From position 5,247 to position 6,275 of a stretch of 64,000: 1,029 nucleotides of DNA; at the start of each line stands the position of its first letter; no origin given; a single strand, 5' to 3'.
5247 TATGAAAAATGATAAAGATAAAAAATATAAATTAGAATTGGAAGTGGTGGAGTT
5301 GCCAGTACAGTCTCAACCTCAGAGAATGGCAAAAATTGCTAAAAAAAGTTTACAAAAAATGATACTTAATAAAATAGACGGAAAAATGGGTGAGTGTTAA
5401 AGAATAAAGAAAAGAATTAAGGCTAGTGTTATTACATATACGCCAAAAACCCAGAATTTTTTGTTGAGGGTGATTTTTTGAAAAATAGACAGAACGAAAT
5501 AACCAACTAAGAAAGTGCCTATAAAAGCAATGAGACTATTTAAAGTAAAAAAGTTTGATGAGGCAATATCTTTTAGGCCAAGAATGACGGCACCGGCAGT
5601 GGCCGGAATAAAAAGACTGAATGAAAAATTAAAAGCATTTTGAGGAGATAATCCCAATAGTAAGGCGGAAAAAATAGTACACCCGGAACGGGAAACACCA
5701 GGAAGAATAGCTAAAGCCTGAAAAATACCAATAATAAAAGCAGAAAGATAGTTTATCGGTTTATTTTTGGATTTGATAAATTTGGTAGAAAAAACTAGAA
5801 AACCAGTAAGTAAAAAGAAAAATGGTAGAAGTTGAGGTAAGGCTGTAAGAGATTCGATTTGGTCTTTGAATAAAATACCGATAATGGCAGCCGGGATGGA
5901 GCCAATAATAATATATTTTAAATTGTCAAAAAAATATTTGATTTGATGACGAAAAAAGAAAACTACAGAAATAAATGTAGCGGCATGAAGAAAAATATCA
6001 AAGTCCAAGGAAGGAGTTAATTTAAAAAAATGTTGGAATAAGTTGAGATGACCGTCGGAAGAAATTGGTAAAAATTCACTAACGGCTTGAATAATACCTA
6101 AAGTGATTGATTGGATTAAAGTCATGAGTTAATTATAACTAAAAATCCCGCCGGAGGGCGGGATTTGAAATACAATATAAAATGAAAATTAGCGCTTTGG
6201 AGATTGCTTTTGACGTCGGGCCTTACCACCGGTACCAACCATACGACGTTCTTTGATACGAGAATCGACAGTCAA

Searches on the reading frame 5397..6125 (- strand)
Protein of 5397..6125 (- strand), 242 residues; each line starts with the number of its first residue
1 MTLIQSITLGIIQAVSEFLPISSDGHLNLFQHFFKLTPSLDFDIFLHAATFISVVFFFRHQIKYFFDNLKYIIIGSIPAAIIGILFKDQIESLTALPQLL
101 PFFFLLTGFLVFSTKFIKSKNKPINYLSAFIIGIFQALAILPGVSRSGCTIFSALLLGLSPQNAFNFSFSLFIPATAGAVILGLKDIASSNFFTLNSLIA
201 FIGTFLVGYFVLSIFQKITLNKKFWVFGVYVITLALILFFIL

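Call 12: search_protein_families(library=pfam, proteins=[window:5397-6125:-], max_evalue=0.00001)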
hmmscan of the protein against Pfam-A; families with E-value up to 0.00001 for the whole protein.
window:5397-6125:- (242 aa): 1 family
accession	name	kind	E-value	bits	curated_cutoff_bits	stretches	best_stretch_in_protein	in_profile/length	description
PF02673.24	BacA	-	3.8e-58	197.6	33.4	1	7-237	2-257/257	Bacitracin resistance protein BacA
